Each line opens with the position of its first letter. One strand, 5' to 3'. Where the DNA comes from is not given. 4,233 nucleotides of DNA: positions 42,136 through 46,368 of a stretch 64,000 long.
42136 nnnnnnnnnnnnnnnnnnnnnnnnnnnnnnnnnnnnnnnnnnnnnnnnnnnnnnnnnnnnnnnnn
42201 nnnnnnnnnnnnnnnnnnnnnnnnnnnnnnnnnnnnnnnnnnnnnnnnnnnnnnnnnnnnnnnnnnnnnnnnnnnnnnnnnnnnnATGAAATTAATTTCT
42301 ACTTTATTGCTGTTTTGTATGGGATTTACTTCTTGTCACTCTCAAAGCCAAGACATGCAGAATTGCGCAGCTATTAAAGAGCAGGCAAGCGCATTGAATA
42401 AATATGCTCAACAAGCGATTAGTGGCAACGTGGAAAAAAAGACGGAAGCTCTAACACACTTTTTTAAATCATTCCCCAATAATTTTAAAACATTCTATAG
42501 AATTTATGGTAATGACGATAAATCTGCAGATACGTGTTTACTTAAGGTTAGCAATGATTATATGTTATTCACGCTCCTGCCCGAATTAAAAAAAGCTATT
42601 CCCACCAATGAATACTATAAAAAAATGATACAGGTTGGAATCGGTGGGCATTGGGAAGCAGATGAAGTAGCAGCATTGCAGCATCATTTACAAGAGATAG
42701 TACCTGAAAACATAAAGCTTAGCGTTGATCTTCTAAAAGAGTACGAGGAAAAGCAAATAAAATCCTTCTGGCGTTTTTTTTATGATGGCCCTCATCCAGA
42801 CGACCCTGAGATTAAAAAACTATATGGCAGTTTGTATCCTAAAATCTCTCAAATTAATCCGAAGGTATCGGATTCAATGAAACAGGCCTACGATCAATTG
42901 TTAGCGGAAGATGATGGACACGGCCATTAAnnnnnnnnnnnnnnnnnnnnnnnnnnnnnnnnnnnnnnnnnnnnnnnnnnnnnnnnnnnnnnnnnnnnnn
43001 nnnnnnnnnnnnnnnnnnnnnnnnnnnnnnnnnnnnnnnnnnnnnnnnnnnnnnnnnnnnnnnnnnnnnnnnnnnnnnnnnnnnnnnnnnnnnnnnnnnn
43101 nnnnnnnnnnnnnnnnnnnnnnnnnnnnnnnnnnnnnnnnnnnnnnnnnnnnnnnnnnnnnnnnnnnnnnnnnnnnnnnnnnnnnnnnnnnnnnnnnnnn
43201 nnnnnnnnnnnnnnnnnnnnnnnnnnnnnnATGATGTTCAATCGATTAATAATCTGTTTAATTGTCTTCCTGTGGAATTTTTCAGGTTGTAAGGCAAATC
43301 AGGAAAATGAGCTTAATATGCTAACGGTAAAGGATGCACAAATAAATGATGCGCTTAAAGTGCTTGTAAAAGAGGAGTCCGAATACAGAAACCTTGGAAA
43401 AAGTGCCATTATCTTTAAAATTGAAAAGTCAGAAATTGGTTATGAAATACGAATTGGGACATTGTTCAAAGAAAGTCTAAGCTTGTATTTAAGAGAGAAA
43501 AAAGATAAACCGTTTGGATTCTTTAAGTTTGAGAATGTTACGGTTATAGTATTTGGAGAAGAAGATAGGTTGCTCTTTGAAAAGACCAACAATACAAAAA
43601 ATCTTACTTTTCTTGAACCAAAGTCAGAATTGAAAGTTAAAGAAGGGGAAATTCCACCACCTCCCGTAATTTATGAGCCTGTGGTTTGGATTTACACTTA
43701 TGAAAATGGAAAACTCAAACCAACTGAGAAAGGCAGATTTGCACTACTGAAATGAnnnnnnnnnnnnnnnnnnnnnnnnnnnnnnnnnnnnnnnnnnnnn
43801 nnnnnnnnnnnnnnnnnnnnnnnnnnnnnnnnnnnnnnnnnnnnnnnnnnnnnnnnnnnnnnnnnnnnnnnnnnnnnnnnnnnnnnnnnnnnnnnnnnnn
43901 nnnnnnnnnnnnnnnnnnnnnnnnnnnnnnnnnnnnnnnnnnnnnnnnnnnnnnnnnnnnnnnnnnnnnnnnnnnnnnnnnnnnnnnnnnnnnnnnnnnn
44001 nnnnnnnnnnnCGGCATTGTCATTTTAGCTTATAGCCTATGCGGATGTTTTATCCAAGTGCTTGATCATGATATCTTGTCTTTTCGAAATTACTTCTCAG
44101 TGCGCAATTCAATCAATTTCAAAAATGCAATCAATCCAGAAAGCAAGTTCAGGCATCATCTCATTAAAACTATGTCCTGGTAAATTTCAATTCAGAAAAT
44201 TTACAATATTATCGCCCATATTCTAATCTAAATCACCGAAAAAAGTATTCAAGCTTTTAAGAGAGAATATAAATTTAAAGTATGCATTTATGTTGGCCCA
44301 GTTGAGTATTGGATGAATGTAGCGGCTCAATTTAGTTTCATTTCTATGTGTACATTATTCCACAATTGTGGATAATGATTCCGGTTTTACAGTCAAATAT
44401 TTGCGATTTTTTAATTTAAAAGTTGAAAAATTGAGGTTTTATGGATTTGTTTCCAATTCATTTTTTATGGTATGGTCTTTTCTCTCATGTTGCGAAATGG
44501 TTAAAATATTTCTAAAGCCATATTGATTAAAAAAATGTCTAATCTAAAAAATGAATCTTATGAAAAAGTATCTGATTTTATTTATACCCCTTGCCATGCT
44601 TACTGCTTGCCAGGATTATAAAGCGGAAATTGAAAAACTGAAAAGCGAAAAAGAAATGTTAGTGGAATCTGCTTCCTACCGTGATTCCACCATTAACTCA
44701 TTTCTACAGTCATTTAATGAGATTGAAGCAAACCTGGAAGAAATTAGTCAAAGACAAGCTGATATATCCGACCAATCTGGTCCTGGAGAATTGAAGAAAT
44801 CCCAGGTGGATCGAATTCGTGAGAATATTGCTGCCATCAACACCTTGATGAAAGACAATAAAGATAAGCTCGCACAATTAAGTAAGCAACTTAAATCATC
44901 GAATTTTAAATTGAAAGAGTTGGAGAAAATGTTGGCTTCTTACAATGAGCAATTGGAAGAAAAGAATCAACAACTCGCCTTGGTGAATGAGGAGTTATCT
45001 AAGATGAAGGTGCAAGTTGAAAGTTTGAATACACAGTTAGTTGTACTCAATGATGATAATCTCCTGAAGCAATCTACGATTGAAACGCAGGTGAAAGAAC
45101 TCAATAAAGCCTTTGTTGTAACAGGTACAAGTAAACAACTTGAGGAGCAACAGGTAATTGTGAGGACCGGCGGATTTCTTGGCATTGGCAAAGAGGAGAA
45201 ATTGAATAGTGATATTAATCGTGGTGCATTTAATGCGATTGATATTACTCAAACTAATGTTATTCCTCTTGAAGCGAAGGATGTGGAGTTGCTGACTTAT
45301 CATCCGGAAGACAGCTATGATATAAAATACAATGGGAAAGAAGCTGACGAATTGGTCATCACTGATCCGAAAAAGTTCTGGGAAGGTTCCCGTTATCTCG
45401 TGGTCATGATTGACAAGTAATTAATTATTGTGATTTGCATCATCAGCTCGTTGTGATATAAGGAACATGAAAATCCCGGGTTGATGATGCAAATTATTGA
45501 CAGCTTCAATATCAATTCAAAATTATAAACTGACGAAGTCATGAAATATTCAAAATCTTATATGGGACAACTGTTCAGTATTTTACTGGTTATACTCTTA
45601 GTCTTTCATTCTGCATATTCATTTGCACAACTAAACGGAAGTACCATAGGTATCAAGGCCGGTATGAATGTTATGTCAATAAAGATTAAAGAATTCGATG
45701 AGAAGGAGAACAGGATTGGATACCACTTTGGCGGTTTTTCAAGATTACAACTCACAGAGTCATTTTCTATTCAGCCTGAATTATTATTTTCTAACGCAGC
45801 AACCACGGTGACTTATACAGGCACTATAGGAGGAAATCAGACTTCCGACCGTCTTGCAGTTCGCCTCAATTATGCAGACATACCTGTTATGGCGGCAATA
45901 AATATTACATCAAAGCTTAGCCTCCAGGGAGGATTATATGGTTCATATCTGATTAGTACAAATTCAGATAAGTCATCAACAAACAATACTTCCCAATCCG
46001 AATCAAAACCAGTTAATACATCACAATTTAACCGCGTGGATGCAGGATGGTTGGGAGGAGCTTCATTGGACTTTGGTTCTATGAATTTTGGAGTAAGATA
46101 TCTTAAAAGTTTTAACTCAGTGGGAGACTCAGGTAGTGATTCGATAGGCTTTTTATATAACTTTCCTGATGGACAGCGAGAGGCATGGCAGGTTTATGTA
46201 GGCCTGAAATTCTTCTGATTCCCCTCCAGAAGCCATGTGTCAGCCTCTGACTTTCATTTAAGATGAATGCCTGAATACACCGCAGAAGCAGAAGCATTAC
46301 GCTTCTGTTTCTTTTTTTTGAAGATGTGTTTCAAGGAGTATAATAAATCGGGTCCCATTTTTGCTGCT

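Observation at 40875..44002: About 3-kb island bounded by perfect 68-bp direct repeats at the 3' end of tRNA-Glu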

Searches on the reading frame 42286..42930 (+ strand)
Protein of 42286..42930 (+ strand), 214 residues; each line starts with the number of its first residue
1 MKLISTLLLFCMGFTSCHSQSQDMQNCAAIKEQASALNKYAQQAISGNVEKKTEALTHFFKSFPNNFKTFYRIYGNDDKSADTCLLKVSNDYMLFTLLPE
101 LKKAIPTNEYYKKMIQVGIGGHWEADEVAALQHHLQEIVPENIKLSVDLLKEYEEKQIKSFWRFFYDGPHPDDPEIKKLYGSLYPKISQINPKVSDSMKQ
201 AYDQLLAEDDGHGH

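Call 9: search_protein_families(library=pfam, proteins=[window:42286-42930:+], max_evalue=0.01)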
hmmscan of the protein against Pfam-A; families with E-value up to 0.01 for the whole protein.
window:42286-42930:+ (214 aa): 1 family
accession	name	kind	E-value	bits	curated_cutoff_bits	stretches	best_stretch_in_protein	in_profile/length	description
PF14023.12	Bestrophin-like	-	0.0036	17.3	32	1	122-206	64-145/232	Bestrophin-like domain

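Call 10: search_protein_families(library=ncbifam, proteins=[window:42286-42930:+], max_evalue=0.01)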
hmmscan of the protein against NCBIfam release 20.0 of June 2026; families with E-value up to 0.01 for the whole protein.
window:42286-42930:+ (214 aa): 0 families

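Call 51: find_encoding_contigs(protein=window:42286-42930:+, flank=6000, max_places=10)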
Protein window:42286-42930:+ (214 aa): 7 contigs read that carry it; 2 places shown.
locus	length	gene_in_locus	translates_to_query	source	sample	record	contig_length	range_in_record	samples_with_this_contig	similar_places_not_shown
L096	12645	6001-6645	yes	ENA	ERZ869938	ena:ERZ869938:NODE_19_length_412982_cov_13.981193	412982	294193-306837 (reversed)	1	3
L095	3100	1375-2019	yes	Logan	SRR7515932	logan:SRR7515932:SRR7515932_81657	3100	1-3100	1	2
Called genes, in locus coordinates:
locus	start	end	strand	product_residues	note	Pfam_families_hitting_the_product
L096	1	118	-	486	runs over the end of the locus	-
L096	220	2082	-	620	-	-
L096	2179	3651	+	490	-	PF00587:tRNA-synt_2b, PF03129:HGTP_anticodon, PF09180:ProRS-C_1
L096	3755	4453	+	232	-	-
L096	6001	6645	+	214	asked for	-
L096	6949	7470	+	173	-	-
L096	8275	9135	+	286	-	-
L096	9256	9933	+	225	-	PF13568:OMP_b-brl_2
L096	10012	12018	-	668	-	PF00512:HisKA, PF02518:HATPase_c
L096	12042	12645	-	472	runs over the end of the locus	PF00072:Response_reg, PF00158:Sigma54_activat, PF01078:Mg_chelatase (faint), PF14532:Sigma54_activ_2, PF07728:AAA_5, PF25601:AAA_lid_14, PF02954:HTH_8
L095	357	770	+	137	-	-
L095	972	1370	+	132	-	PF18925:DUF5675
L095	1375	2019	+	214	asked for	-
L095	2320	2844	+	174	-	-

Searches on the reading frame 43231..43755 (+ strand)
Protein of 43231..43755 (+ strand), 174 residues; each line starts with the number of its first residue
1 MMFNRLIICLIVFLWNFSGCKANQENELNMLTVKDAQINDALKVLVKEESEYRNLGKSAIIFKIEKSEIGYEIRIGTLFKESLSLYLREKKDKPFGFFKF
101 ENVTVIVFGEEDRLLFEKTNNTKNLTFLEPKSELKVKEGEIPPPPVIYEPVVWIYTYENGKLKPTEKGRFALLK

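Call 9: search_protein_families(library=pfam, proteins=[window:43231-43755:+], max_evalue=0.01)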
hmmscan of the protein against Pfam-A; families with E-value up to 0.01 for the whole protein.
window:43231-43755:+ (174 aa): 0 families

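Call 10: search_protein_families(library=ncbifam, proteins=[window:43231-43755:+], max_evalue=0.01)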
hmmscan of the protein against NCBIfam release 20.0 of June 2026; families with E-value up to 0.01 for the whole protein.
window:43231-43755:+ (174 aa): 0 families

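Call 50: find_encoding_contigs(protein=window:43231-43755:+, flank=6000, max_places=10)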
Protein window:43231-43755:+ (174 aa): 6 contigs read that carry it; 2 places shown.
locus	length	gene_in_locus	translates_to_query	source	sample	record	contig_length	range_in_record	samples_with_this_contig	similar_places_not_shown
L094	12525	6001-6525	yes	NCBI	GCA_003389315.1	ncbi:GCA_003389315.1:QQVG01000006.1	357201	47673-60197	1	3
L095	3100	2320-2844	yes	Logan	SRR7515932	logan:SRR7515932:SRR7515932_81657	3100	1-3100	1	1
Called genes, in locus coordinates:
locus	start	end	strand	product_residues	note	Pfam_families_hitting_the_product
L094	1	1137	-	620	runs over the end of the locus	-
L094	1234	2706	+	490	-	PF00587:tRNA-synt_2b, PF03129:HGTP_anticodon, PF09180:ProRS-C_1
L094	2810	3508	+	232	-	-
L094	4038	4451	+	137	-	-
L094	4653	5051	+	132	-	PF18925:DUF5675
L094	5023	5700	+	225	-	-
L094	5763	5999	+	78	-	-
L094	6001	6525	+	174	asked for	-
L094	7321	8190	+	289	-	-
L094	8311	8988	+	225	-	PF13568:OMP_b-brl_2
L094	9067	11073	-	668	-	PF00512:HisKA, PF02518:HATPase_c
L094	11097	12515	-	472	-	PF00072:Response_reg, PF00158:Sigma54_activat, PF01078:Mg_chelatase (faint), PF14532:Sigma54_activ_2, PF07728:AAA_5, PF25601:AAA_lid_14, PF02954:HTH_8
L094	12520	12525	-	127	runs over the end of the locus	PF00072:Response_reg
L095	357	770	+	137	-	-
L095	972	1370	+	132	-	PF18925:DUF5675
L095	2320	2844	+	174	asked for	-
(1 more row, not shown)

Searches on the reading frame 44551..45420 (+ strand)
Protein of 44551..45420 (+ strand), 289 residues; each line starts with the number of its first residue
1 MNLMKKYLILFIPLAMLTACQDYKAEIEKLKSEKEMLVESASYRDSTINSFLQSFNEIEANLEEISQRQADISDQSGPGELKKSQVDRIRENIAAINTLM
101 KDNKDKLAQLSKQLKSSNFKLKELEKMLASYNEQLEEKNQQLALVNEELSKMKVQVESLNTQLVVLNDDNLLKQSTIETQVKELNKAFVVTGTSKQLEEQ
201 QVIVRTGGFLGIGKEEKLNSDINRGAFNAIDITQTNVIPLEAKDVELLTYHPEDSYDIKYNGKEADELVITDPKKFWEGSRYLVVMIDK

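Call 9: search_protein_families(library=pfam, proteins=[window:44551-45420:+], max_evalue=0.01)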
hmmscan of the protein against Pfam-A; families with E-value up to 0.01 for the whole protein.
window:44551-45420:+ (289 aa): 6 families
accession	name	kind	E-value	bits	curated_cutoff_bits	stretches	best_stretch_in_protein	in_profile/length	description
PF10498.14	IFT57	-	0.0043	16.5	40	0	106-161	269-324/360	Intra-flagellar transport protein 57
PF12795.12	MscS_porin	-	0.0062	16.6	34.4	0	50-169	17-142/238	Mechanosensitive ion channel porin domain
PF08139.17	LPAM_1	-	0.0083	17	20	0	4-21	1-18/18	Prokaryotic membrane lipoprotein lipid attachment site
PF06009.19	Laminin_II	-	0.0087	16.5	33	0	90-184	2-95/138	Laminin Domain II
PF24799.1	Paxt-1_C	-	0.0097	15.9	27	0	39-152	61-169/191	Partner of xrn-2 protein 1-like, C-terminal domain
PF19220.6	Rod_CreS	-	0.0098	15.4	100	0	47-168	28-153/359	Crescentin, rod domain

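Call 10: search_protein_families(library=ncbifam, proteins=[window:44551-45420:+], max_evalue=0.01)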
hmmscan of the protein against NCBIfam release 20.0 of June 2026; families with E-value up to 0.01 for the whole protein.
window:44551-45420:+ (289 aa): 13 families
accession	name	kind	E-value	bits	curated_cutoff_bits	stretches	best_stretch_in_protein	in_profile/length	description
NF052320.1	Cbp1_fam_LP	subfamily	1.3e-64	218.4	90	1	8-286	4-286/286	Cbp1 family collagen-binding glycoprotein adhesin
TIGR02169.1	SMC_prok_A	equivalog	7.4e-07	27.2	729.4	1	21-185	678-844/1165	chromosome segregation protein SMC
TIGR02168.1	SMC_prok_B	equivalog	1.2e-06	26.6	567.35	1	20-186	262-432/1181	chromosome segregation protein SMC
TIGR04523.1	Mplasa_alph_rch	subfamily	7e-06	24.3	270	1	22-186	215-374/745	helix-rich protein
NF045487.1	ASRP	equivalog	8.1e-06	24.7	300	1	20-184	120-286/593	archaea-specific SMC-related protein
NF002572.0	PRK02224.1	equivalog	5.8e-05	21.6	1087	1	20-187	281-445/888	DNA double-strand break repair ATPase Rad50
NF041034.1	Rad50_Sulf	equivalog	0.00015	19.8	1000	1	24-186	523-681/872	DNA double-strand break repair ATPase Rad50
NF047516.1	LA_3659_fam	equivalog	0.00085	19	36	1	21-162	71-215/221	LA_3659 family protein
NF047514.1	SpiroCoCo_N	equivalog_domain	0.00085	19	75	1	21-162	71-215/221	SpiroCoCo family coiled-coil protein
NF038350.1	taxis_HmpF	equivalog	0.001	17.5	200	1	23-203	139-310/553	pilus motility taxis protein HmpF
NF008384.0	PRK11179.1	equivalog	0.0011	18.8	227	0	160-213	23-76/153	transcriptional regulator AsnC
NF008438.0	PRK11281.1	equivalog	0.003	15.4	991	1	20-185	38-198/1113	mechanosensitive channel MscK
NF045780.1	TrlF_fam_ATP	equivalog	0.005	15.6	350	1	37-238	566-770/944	TrlF family AAA-like ATPase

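Call 12: find_encoding_contigs(protein=window:44551-45420:+, flank=10000, max_places=10)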
Protein window:44551-45420:+ (289 aa): 4 contigs read that carry it; 1 place shown.
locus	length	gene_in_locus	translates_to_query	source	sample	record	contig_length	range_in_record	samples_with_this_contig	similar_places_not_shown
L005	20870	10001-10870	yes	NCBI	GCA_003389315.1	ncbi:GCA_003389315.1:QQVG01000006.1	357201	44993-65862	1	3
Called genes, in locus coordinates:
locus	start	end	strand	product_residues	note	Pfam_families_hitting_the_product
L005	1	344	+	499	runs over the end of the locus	PF07719:TPR_2 (faint), PF13181:TPR_8 (faint), PF13424:TPR_12 (weak)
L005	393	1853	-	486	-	-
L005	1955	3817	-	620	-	-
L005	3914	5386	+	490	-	PF00587:tRNA-synt_2b, PF03129:HGTP_anticodon, PF09180:ProRS-C_1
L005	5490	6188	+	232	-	-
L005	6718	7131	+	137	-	-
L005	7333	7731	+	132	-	PF18925:DUF5675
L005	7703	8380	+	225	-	-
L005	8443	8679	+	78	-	-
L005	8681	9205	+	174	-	-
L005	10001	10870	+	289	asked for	-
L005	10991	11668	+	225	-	PF13568:OMP_b-brl_2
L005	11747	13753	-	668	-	PF00512:HisKA, PF02518:HATPase_c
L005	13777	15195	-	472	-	PF00072:Response_reg, PF00158:Sigma54_activat, PF01078:Mg_chelatase (faint), PF14532:Sigma54_activ_2, PF07728:AAA_5, PF25601:AAA_lid_14, PF02954:HTH_8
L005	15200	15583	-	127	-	PF00072:Response_reg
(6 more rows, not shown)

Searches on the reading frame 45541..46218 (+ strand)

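Call 9: search_protein_families(library=pfam, proteins=[window:45541-46218:+], max_evalue=0.01)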
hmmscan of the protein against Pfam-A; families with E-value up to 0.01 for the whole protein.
window:45541-46218:+ (225 aa): 2 families
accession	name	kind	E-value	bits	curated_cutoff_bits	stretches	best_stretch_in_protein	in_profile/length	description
PF13568.12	OMP_b-brl_2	-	7.4e-26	91.7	27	1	28-194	1-173/175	Outer membrane protein beta-barrel domain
PF13505.12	OMP_b-brl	-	5.6e-06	27.1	28.7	1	16-224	2-175/175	Outer membrane protein beta-barrel domain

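Call 10: search_protein_families(library=ncbifam, proteins=[window:45541-46218:+], max_evalue=0.01)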
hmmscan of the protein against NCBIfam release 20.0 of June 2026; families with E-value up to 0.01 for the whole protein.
window:45541-46218:+ (225 aa): 1 family
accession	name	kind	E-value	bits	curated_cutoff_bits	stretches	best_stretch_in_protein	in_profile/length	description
NF049866.1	outer_TDE1717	subfamily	5.7e-17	62.4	135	1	15-197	6-181/210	TDE1717 family outer membrane beta-barrel protein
